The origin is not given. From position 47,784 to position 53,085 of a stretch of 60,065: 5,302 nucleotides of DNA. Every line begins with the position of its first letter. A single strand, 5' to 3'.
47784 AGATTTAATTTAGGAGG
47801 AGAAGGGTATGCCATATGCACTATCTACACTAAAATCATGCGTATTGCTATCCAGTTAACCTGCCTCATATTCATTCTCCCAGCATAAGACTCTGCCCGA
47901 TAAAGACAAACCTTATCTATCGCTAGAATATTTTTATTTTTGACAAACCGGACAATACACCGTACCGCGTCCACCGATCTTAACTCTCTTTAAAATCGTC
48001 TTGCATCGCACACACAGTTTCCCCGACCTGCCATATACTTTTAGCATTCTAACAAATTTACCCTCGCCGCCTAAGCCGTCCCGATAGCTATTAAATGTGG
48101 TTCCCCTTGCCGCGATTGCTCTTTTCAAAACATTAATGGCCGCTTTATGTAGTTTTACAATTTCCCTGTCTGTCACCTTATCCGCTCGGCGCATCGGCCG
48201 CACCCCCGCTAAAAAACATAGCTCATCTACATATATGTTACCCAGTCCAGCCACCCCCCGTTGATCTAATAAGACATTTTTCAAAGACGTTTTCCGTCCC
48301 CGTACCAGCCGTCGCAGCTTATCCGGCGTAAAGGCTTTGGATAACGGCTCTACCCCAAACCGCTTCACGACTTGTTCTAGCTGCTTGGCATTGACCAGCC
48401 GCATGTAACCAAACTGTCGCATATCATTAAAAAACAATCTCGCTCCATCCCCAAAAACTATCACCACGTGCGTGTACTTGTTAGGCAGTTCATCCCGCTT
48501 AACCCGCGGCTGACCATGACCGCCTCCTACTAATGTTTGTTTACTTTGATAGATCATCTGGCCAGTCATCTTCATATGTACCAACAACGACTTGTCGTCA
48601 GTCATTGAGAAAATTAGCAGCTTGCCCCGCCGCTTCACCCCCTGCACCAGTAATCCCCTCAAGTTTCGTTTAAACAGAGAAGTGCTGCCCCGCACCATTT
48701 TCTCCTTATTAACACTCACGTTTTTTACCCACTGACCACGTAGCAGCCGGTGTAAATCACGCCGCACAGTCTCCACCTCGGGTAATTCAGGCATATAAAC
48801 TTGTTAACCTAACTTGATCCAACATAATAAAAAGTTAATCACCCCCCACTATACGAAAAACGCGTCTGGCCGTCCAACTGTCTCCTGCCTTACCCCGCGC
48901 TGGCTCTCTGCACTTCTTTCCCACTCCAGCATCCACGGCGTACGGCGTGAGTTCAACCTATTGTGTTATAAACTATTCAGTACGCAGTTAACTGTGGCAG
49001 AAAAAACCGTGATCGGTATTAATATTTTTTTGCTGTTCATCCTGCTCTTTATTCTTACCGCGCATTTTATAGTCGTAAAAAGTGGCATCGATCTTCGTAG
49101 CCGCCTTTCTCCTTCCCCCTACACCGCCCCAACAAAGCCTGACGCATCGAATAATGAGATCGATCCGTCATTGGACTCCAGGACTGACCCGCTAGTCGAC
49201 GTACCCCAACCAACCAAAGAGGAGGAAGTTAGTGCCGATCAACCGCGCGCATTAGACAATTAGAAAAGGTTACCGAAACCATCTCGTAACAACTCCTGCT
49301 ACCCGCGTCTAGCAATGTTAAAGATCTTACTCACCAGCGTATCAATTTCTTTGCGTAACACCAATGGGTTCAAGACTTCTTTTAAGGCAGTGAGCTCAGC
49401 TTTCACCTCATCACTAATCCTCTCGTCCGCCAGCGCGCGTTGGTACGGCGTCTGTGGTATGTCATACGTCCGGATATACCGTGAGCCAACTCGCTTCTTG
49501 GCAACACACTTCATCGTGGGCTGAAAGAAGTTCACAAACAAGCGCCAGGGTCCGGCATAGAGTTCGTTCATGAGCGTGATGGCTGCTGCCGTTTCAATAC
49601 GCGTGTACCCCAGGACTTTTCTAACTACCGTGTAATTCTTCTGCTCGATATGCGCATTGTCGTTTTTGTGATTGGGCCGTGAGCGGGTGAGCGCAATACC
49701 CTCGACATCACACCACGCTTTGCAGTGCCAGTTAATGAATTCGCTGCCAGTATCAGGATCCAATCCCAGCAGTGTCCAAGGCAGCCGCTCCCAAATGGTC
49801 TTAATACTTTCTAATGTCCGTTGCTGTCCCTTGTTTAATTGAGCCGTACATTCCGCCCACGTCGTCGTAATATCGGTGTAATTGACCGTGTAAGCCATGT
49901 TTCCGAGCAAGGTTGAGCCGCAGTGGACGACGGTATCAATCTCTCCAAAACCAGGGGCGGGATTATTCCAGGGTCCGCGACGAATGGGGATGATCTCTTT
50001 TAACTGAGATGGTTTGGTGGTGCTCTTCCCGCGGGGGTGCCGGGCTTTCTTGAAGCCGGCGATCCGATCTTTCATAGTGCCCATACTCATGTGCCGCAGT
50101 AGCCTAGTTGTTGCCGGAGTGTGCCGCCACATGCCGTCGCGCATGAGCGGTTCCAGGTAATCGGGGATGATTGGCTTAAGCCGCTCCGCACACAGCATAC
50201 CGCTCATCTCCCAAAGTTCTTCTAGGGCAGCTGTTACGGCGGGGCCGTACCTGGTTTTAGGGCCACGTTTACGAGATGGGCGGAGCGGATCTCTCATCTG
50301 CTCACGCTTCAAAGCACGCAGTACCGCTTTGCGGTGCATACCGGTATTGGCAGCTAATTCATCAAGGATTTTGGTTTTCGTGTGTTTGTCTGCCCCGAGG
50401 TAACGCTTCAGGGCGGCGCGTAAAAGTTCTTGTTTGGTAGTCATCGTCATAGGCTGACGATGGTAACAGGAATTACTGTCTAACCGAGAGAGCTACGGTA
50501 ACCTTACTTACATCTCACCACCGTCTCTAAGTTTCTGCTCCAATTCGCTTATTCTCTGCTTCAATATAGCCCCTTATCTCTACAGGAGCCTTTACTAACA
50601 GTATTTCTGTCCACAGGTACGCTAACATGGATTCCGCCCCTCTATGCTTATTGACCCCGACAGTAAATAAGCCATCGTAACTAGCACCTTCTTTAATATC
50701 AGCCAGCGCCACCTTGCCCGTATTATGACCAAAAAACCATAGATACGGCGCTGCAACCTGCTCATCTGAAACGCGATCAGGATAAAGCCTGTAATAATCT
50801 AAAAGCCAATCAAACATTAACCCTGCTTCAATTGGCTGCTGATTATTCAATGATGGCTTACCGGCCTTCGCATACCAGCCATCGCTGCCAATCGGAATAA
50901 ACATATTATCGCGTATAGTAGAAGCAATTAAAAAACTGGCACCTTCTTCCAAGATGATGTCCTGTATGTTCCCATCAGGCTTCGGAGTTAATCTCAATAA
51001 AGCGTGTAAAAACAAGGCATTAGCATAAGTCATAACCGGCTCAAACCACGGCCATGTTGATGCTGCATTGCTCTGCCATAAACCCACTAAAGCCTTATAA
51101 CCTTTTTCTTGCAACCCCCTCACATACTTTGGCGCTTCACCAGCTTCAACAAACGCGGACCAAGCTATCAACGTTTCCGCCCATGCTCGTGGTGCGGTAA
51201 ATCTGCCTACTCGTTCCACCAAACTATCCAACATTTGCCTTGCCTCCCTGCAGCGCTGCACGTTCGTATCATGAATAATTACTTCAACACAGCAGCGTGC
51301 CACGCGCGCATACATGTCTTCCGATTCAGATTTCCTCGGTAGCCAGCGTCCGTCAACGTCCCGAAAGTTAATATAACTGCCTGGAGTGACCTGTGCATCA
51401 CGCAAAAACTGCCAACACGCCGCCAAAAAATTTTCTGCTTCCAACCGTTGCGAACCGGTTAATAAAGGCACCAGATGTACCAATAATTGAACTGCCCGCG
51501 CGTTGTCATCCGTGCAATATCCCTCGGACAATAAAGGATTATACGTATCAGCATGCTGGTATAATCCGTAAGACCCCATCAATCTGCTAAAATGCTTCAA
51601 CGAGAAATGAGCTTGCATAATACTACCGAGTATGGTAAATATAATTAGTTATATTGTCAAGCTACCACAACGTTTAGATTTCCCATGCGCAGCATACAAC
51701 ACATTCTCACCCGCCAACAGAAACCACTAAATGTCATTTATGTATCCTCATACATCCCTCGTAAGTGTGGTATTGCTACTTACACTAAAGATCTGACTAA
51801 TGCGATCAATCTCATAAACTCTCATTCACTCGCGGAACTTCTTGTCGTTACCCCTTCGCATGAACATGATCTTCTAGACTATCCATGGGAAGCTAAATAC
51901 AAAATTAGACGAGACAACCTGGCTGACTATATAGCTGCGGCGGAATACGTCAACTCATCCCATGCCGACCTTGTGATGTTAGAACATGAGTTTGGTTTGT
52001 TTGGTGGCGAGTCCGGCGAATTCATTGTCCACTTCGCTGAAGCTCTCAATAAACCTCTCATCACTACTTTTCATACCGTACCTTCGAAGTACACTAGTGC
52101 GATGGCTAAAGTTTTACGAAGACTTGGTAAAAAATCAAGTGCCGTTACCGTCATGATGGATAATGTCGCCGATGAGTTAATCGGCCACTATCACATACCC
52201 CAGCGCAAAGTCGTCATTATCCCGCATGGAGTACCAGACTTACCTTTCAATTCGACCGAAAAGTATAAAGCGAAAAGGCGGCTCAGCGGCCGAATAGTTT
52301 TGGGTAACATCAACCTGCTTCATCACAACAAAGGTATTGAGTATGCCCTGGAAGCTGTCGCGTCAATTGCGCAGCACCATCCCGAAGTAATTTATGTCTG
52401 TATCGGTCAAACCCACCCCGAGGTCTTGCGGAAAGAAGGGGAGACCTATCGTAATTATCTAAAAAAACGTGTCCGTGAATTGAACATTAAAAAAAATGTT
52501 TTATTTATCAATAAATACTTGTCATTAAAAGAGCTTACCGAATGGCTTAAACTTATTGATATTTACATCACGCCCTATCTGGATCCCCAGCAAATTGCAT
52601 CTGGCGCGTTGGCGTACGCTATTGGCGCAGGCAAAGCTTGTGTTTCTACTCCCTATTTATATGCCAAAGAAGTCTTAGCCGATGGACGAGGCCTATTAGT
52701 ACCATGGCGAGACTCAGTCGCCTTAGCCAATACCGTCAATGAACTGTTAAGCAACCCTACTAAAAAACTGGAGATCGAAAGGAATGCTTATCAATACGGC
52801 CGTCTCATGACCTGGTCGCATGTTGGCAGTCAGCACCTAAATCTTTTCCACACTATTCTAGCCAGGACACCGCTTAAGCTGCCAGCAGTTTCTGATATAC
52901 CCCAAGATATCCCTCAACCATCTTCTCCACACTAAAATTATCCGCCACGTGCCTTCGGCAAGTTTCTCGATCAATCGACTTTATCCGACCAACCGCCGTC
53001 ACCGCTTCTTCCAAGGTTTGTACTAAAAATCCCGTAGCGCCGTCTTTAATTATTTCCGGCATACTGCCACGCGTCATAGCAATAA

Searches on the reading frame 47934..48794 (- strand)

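Call 84: search_protein_families(library=pfam, proteins=[window:47934-48794:-], max_evalue=0.0001)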
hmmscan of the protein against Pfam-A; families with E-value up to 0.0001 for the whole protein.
window:47934-48794:- (286 aa): 3 families
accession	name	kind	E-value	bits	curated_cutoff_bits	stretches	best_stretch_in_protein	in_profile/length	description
PF01149.29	Fapy_DNA_glyco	-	4.4e-32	111.6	25.5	1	1-131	1-117/117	Formamidopyrimidine-DNA glycosylase N-terminal domain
PF06831.19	H2TH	-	4.4e-24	84.7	34.7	1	147-234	2-89/93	Formamidopyrimidine-DNA glycosylase H2TH domain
PF06827.20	zf-FPG_IleRS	-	7.4e-09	35.7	21.3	1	258-286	1-29/30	Zinc finger found in FPG and IleRS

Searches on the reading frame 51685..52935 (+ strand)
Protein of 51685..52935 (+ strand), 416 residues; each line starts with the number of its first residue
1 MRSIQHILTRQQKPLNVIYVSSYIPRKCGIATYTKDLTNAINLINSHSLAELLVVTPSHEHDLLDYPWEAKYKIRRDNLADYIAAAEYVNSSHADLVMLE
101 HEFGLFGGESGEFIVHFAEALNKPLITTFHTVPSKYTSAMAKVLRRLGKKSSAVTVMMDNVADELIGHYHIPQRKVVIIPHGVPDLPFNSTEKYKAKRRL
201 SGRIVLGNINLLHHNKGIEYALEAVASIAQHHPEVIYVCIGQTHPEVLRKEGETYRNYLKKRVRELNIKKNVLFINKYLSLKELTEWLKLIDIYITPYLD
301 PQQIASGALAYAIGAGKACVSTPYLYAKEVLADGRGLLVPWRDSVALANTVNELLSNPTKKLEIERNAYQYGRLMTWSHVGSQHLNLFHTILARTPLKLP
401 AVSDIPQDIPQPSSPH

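Call 84: search_protein_families(library=pfam, proteins=[window:51685-52935:+], max_evalue=0.0001)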
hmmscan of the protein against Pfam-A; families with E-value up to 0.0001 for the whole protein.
window:51685-52935:+ (416 aa): 3 families
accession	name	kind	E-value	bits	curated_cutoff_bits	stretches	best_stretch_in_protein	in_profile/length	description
PF00534.26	Glycos_transf_1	-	3.2e-17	63.1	26.4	1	193-370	4-171/172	Glycosyl transferases group 1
PF13692.12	Glyco_trans_1_4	-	6.5e-16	59.3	27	1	210-357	8-142/142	Glycosyl transferases group 1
PF13439.12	Glyco_transf_4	-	8.1e-12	45.9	28.5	1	52-183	22-166/170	Glycosyltransferase Family 4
